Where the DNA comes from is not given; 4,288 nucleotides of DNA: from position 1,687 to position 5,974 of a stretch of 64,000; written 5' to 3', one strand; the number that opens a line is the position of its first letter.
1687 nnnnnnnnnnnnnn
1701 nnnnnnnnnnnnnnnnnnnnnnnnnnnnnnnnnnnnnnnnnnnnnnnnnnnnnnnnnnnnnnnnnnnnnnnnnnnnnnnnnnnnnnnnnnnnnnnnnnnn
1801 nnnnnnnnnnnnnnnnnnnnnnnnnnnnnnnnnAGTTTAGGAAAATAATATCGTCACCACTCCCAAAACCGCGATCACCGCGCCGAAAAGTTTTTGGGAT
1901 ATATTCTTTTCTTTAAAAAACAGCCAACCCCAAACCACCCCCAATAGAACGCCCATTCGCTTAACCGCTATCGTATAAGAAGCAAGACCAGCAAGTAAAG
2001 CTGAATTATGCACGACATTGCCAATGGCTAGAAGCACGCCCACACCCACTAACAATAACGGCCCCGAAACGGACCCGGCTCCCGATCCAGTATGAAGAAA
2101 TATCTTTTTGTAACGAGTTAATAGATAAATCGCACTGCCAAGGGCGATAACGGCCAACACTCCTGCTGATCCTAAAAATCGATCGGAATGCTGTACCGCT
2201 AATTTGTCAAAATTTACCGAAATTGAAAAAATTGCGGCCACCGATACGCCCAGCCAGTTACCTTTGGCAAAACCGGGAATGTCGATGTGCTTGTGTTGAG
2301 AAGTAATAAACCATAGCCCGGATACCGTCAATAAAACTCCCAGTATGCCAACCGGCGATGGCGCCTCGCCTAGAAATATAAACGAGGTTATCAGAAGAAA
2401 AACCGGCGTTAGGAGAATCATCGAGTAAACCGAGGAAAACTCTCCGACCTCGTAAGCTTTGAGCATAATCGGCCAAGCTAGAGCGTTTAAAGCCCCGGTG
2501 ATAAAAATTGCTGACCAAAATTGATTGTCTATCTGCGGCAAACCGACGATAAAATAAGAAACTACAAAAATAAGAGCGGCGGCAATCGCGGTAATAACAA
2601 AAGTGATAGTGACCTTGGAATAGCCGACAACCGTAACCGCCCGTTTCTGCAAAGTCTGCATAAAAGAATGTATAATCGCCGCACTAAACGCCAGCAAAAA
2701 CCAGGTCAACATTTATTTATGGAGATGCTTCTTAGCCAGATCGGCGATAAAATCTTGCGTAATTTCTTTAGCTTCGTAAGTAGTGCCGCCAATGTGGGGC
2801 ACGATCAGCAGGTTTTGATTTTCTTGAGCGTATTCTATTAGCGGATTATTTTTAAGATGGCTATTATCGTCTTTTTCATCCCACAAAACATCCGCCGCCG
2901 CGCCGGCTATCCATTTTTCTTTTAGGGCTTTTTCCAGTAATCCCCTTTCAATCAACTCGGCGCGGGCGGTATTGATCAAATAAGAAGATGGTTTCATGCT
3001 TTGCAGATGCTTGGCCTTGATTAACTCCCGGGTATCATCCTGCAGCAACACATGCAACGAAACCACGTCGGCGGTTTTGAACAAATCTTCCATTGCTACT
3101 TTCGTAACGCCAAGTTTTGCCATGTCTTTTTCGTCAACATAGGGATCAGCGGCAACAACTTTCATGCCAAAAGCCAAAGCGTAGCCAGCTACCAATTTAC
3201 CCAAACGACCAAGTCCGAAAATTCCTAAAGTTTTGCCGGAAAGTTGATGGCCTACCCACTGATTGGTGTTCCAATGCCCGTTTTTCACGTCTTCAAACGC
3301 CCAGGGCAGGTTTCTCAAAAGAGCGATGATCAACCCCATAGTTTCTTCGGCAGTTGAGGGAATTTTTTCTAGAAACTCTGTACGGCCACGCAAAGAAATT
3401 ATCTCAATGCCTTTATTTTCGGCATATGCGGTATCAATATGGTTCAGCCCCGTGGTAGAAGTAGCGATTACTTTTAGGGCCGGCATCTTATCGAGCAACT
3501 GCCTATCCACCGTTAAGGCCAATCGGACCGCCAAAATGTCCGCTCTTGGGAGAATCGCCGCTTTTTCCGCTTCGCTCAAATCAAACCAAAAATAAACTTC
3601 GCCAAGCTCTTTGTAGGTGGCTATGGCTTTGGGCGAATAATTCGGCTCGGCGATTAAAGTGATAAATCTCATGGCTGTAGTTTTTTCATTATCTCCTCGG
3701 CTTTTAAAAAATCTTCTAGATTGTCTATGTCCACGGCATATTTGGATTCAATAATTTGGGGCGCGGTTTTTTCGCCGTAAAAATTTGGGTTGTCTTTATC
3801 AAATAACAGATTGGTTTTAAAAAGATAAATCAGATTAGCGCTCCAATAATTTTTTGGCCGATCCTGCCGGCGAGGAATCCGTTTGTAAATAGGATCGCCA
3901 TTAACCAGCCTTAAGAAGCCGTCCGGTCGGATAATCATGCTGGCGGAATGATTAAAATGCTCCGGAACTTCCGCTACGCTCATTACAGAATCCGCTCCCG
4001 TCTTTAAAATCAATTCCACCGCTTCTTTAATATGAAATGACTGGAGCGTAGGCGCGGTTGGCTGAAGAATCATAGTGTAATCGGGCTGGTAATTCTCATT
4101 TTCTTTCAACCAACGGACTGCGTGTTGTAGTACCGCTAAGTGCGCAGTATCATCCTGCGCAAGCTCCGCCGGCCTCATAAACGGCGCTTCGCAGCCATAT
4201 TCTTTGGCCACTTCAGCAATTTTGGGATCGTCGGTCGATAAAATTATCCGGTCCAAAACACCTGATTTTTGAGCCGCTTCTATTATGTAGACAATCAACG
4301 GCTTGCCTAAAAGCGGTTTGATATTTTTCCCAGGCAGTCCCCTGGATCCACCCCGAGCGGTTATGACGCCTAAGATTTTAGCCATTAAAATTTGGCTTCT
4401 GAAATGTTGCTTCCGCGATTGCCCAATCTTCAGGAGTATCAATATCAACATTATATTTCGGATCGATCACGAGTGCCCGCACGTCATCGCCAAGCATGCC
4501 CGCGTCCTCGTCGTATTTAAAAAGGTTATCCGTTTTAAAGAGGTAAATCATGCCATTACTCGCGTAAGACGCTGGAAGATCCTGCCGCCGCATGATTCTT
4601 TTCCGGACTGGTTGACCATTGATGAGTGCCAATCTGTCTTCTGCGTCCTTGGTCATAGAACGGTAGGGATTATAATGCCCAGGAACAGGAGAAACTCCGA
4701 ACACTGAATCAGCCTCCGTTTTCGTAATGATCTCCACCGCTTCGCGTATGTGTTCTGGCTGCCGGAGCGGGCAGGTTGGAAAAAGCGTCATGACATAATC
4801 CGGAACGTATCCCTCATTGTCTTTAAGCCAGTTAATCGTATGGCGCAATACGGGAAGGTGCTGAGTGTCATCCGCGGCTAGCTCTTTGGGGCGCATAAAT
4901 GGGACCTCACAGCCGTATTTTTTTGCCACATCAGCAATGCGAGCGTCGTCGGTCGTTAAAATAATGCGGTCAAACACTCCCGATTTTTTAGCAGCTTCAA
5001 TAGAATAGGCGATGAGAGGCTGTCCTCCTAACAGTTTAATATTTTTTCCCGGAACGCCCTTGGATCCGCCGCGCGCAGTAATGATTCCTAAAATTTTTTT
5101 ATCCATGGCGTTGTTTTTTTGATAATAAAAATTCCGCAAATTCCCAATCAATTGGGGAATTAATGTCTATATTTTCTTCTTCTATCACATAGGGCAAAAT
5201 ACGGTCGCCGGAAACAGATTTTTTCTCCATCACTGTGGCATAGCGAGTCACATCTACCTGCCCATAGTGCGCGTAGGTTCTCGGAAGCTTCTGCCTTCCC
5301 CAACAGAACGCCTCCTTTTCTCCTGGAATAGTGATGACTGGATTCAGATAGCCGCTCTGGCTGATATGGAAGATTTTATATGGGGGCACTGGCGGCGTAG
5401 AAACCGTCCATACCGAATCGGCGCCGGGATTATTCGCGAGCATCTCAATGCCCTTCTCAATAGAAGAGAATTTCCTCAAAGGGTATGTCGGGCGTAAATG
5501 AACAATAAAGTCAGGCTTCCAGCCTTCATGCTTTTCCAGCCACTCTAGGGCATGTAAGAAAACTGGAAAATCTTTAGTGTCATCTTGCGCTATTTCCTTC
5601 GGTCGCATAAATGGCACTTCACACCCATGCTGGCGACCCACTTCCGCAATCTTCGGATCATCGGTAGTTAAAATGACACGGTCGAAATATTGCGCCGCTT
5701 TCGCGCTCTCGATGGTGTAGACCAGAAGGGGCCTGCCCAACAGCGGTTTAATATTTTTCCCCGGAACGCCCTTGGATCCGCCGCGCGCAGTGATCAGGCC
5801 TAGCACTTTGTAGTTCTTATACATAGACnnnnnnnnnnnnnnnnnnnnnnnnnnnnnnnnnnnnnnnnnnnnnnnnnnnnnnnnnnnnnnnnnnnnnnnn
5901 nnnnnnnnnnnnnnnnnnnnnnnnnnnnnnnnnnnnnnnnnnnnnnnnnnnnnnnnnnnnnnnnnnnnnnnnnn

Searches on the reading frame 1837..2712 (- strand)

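Call 7: search_protein_families(library=pfam, proteins=[window:1837-2712:-], max_evalue=0.001)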
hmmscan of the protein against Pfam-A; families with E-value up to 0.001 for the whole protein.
window:1837-2712:- (291 aa): 1 family
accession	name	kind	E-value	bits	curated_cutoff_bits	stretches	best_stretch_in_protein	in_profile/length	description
PF00892.27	EamA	-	8.8e-16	58.8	28.2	2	3-137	2-134/135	EamA-like transporter family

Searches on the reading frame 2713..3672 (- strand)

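Call 7: search_protein_families(library=pfam, proteins=[window:2713-3672:-], max_evalue=0.001)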
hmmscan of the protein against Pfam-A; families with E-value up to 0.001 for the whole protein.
window:2713-3672:- (319 aa): 3 families
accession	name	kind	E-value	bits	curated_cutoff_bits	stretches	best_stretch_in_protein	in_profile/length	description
PF02826.25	2-Hacid_dh_C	-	1.6e-51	174.7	25.1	1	112-295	1-178/178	D-isomer specific 2-hydroxyacid dehydrogenase, NAD binding domain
PF00389.36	2-Hacid_dh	-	1.7e-14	54.1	24.6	1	11-92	6-88/134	D-isomer specific 2-hydroxyacid dehydrogenase, catalytic domain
PF03446.21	NAD_binding_2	-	0.00057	20.4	21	0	149-254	2-111/161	NAD binding domain of 6-phosphogluconate dehydrogenase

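Call 45: search_protein_families(library=ncbifam, proteins=[window:2713-3672:-], max_evalue=1e-8)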
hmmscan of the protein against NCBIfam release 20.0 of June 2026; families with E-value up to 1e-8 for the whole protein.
window:2713-3672:- (319 aa): 20 families
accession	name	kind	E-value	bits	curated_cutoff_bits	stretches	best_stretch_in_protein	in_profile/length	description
TIGR01327.1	PGDH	equivalog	4e-65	220.6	454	1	7-311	4-295/525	phosphoglycerate dehydrogenase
NF009714.1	PRK13243.1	equivalog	1.4e-49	169.3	455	1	14-310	13-306/332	glyoxylate reductase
NF005069.0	PRK06487.1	equivalog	1.4e-48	165.6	448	1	46-314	50-305/320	2-hydroxyacid dehydrogenase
NF008759.0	PRK11790.1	equivalog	2.1e-45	155.1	404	1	32-311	43-311/410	phosphoglycerate dehydrogenase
NF005387.0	PRK06932.1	equivalog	2.5e-45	154.8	492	1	36-299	34-292/314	2-hydroxyacid dehydrogenase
NF006263.0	PRK08410.1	equivalog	3.4e-41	141.6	389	1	15-307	14-297/311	D-2-hydroxyacid dehydrogenase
NF000492.1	vanH_gen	exception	2.8e-35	121.9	540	1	64-308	65-299/312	D-lactate dehydrogenase VanH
NF005750.0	PRK07574.1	equivalog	6e-35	121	329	1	57-317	106-357/386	NAD-dependent formate dehydrogenase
NF011938.0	PRK15409.1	equivalog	2.3e-29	102.5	492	1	36-302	38-294/324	glyoxylate/hydroxypyruvate reductase GhrB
NF001309.0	PRK00257.1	equivalog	5.6e-29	101.3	434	1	138-302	108-263/379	4-phosphoerythronate dehydrogenase PdxB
NF000004.1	vanH-D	exception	2.6e-27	95.8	550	1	61-301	68-298/323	D-lactate dehydrogenase VanH-D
NF000371.1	vanH_Agroup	exception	4.1e-27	95.2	700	1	62-297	68-296/322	VanH-A/VanH-Pt family D-lactate dehydrogenase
NF041369.1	Dhydh_Halo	equivalog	4.6e-25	88.5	400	1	106-311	91-289/305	D-2-hydroxyacid dehydrogenase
NF000151.1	vanH-Ac1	exception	1.6e-24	86.9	750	1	66-299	103-330/351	D-lactate dehydrogenase VanH-Ac1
NF005027.0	PRK06436.1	equivalog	9.7e-24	84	261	1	56-278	42-251/303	2-hydroxyacid dehydrogenase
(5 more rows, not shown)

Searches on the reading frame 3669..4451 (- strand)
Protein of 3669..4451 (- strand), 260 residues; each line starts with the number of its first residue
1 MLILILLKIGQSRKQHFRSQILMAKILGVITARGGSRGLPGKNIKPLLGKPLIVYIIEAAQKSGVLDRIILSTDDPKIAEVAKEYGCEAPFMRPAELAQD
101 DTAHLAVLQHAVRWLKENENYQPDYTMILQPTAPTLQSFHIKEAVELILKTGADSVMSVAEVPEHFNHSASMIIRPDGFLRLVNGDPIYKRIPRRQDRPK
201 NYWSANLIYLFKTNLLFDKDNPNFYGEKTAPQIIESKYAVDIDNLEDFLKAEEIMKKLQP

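Call 7: search_protein_families(library=pfam, proteins=[window:3669-4451:-], max_evalue=0.001)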
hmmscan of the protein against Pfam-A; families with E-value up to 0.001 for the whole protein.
window:3669-4451:- (260 aa): 2 families
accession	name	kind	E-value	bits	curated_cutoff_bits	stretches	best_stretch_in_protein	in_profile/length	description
PF02348.25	CTP_transf_3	-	5.6e-26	92.1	22.6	1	28-161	2-127/217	Cytidylyltransferase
PF12804.13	NTP_transf_3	-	0.00084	20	27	1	41-158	15-121/160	MobA-like NTP transferase domain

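Call 41: search_protein_families(library=ncbifam, proteins=[window:3669-4451:-], max_evalue=0.00001)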
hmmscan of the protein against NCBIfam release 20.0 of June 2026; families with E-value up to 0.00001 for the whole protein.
window:3669-4451:- (260 aa): 6 families
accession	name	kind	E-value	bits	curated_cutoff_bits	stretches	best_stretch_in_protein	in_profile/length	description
TIGR03584.1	PseF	equivalog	1.6e-50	171.8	205.7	1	28-253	2-218/222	pseudaminic acid cytidylyltransferase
NF003952.0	PRK05450.1-5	subfamily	3.1e-13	49.4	193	1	25-158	2-126/250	3-deoxy-manno-octulosonate cytidylyltransferase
NF003950.0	PRK05450.1-3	subfamily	7.4e-12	45.1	234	1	25-150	2-119/248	3-deoxy-manno-octulosonate cytidylyltransferase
NF009905.0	PRK13368.1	subfamily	1.1e-11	44.6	255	1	25-159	2-125/243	3-deoxy-manno-octulosonate cytidylyltransferase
NF003948.0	PRK05450.1-1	equivalog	3.5e-10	39.5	281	1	25-173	5-145/248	3-deoxy-manno-octulosonate cytidylyltransferase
TIGR00466.1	kdsB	equivalog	6.7e-10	38.8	155.2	1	29-92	6-68/241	3-deoxy-manno-octulosonate cytidylyltransferase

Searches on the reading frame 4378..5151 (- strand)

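Call 7: search_protein_families(library=pfam, proteins=[window:4378-5151:-], max_evalue=0.001)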
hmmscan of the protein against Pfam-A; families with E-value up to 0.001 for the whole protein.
window:4378-5151:- (257 aa): 1 family
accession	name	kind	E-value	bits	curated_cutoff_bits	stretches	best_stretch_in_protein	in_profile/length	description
PF02348.25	CTP_transf_3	-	3.8e-26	92.7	22.6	1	22-162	2-121/217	Cytidylyltransferase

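Call 41: search_protein_families(library=ncbifam, proteins=[window:4378-5151:-], max_evalue=0.00001)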
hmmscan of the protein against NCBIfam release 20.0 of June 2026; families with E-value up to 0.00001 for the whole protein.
window:4378-5151:- (257 aa): 6 families
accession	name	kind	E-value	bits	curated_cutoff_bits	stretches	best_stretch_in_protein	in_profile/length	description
TIGR03584.1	PseF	equivalog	2.2e-58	197.5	205.7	1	22-251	2-221/222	pseudaminic acid cytidylyltransferase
NF003952.0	PRK05450.1-5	subfamily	5.1e-13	48.7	193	1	19-146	2-120/250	3-deoxy-manno-octulosonate cytidylyltransferase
NF003950.0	PRK05450.1-3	subfamily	2e-12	47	234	1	19-88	2-70/248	3-deoxy-manno-octulosonate cytidylyltransferase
NF009905.0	PRK13368.1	subfamily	1.9e-09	37.2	255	1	19-84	2-67/243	3-deoxy-manno-octulosonate cytidylyltransferase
TIGR00466.1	kdsB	equivalog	3.7e-08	33.1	155.2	1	23-87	6-69/241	3-deoxy-manno-octulosonate cytidylyltransferase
NF003948.0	PRK05450.1-1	equivalog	1.4e-07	31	281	1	18-148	4-126/248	3-deoxy-manno-octulosonate cytidylyltransferase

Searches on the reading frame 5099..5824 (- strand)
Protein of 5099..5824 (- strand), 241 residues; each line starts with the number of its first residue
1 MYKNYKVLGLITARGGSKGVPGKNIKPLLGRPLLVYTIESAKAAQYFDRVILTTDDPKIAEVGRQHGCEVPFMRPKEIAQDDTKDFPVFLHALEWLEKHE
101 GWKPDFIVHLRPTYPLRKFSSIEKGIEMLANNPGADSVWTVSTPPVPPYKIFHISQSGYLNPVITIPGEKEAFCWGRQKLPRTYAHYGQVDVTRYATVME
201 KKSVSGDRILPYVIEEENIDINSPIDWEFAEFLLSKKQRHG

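Call 7: search_protein_families(library=pfam, proteins=[window:5099-5824:-], max_evalue=0.001)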
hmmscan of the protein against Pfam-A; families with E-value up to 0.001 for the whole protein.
window:5099-5824:- (241 aa): 1 family
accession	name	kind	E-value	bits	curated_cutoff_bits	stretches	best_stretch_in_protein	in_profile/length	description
PF02348.25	CTP_transf_3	-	3.1e-20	73.4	22.6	1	9-135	2-120/217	Cytidylyltransferase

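Call 41: search_protein_families(library=ncbifam, proteins=[window:5099-5824:-], max_evalue=0.00001)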
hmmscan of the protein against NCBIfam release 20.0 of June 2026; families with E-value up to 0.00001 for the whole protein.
window:5099-5824:- (241 aa): 5 families
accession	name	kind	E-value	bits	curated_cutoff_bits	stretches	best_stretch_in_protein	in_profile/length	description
TIGR03584.1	PseF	equivalog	1.1e-42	146.2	205.7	1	9-234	2-220/222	pseudaminic acid cytidylyltransferase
NF003950.0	PRK05450.1-3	subfamily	7.7e-12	45.1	234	1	6-140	2-128/248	3-deoxy-manno-octulosonate cytidylyltransferase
NF003952.0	PRK05450.1-5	subfamily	2.9e-10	39.7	193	1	6-74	2-70/250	3-deoxy-manno-octulosonate cytidylyltransferase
NF009905.0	PRK13368.1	subfamily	4.4e-07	29.5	255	1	6-70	2-66/243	3-deoxy-manno-octulosonate cytidylyltransferase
NF003948.0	PRK05450.1-1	equivalog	4.6e-07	29.3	281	1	4-132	3-123/248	3-deoxy-manno-octulosonate cytidylyltransferase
